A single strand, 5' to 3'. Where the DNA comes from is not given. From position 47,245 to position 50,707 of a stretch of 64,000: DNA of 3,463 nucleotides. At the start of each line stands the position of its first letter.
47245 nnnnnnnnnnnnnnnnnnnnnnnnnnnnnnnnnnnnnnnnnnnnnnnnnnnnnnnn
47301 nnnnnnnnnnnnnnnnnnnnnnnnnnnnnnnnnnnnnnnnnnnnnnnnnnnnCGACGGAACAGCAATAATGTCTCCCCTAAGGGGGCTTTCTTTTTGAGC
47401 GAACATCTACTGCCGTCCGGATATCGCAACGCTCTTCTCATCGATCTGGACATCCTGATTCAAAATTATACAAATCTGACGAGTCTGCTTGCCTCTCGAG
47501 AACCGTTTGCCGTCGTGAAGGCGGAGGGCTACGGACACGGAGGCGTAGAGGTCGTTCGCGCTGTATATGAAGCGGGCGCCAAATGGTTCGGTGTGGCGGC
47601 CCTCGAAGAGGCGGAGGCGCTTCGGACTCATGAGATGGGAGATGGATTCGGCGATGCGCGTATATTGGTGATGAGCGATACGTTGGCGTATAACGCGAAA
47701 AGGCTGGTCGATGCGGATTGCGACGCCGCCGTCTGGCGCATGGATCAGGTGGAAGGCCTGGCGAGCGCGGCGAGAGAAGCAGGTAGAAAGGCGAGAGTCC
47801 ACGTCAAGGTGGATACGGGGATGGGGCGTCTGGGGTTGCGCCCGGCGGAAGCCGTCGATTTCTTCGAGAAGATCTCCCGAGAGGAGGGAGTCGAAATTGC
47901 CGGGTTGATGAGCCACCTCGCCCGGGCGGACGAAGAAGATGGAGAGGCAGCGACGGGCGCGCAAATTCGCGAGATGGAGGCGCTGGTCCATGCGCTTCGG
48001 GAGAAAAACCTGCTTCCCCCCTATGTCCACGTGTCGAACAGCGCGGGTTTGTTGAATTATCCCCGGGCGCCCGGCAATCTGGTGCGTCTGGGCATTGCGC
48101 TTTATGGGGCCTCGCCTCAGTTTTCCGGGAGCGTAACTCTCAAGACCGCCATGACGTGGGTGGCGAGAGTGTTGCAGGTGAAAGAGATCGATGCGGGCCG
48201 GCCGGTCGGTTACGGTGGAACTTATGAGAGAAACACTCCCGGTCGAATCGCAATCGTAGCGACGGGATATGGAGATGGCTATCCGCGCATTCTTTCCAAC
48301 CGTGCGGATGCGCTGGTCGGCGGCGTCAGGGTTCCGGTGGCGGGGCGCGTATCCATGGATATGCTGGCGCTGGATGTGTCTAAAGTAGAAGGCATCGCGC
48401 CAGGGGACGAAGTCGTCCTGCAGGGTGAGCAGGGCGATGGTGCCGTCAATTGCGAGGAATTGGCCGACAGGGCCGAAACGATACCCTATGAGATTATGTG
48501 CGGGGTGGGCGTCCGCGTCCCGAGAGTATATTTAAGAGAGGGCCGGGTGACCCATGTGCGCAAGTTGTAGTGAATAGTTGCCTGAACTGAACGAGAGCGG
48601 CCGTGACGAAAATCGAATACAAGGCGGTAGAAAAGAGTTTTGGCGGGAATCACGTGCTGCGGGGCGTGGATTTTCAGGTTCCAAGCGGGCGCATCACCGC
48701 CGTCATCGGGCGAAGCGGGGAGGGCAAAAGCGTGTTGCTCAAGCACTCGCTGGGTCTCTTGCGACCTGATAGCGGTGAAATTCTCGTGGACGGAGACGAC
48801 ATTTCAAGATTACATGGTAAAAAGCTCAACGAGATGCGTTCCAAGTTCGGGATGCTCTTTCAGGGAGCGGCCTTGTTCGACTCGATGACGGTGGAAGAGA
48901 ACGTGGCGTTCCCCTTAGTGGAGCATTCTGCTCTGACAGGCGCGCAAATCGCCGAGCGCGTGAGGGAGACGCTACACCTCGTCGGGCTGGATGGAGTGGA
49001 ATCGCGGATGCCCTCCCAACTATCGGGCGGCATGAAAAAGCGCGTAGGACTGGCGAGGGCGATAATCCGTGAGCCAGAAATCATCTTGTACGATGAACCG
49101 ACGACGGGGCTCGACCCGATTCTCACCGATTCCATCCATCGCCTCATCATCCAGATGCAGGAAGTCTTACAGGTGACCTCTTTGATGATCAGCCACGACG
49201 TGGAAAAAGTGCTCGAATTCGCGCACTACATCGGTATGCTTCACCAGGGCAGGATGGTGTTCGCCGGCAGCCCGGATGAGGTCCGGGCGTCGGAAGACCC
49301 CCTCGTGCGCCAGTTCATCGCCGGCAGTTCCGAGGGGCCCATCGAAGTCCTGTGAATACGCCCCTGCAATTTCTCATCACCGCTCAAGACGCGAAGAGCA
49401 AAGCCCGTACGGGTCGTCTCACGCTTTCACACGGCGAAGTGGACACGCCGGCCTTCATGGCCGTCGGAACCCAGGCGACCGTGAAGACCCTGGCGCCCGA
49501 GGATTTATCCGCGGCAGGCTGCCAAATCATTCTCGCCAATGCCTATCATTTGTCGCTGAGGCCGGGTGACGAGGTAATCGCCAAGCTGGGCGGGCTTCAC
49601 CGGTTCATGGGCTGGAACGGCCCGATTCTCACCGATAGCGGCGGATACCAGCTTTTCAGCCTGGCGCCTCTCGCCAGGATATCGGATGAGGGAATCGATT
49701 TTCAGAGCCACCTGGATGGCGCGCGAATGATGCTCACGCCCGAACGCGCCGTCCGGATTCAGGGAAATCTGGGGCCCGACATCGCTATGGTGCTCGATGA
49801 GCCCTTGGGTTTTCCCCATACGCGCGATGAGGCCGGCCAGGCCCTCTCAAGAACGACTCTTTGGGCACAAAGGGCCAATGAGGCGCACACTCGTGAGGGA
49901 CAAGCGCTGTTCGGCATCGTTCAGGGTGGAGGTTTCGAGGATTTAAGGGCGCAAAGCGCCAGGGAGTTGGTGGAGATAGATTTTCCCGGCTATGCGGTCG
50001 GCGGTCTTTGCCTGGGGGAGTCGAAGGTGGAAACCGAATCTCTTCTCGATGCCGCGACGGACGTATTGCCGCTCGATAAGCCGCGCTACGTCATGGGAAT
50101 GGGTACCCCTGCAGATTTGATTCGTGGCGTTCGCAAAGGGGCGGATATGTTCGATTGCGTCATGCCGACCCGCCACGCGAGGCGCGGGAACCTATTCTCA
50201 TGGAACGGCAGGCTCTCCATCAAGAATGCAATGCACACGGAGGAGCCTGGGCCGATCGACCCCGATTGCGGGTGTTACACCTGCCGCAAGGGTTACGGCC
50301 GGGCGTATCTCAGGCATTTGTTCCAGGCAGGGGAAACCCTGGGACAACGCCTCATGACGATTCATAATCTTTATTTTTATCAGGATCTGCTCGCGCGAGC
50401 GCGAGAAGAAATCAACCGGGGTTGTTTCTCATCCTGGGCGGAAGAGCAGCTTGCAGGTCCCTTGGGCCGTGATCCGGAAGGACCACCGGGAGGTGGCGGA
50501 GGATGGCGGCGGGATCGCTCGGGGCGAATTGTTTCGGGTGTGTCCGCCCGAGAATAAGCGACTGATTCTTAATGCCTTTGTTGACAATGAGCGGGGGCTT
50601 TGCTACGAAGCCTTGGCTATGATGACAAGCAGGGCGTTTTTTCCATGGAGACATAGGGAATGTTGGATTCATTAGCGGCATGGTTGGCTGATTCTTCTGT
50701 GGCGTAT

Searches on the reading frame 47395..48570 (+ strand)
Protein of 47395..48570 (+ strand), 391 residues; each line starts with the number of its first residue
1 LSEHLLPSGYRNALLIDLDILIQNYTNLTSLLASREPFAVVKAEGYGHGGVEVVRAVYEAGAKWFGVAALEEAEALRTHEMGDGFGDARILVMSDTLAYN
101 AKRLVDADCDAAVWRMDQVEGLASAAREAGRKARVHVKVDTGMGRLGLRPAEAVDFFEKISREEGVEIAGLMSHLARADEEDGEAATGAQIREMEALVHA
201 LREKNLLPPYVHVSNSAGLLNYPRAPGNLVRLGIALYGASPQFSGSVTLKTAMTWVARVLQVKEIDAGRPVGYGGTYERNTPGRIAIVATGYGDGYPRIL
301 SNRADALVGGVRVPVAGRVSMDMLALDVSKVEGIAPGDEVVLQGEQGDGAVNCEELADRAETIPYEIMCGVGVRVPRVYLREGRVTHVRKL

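Call 84: search_protein_families(library=pfam, proteins=[window:47395-48570:+], max_evalue=0.00001)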
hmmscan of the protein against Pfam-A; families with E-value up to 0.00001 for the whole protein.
window:47395-48570:+ (391 aa): 2 families
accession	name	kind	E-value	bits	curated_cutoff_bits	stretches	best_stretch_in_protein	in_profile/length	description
PF01168.26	Ala_racemase_N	-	9.6e-64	215.5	24.1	1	16-241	1-220/220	Alanine racemase, N-terminal domain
PF00842.27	Ala_racemase_C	-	2.5e-44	150.4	25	1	252-379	1-127/127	Alanine racemase, C-terminal domain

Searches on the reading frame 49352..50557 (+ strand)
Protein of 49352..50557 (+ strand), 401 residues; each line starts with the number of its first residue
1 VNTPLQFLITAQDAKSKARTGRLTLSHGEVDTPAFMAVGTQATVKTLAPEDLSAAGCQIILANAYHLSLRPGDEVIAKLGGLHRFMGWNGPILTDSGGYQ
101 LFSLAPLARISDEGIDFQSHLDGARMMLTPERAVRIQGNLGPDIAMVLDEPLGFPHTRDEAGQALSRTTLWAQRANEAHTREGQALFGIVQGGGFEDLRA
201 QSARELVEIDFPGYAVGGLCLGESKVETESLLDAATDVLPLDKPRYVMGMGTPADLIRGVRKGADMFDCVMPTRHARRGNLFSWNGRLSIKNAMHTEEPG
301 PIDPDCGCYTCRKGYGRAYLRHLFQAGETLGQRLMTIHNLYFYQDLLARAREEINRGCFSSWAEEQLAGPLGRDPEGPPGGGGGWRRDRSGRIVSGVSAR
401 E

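Call 84: search_protein_families(library=pfam, proteins=[window:49352-50557:+], max_evalue=0.00001)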
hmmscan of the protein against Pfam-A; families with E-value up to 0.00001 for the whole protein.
window:49352-50557:+ (401 aa): 1 family
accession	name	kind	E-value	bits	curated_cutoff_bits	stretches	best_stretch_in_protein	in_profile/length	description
PF01702.25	TGT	-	5.1e-148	493.3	26.3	1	17-366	2-351/357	Queuine tRNA-ribosyltransferase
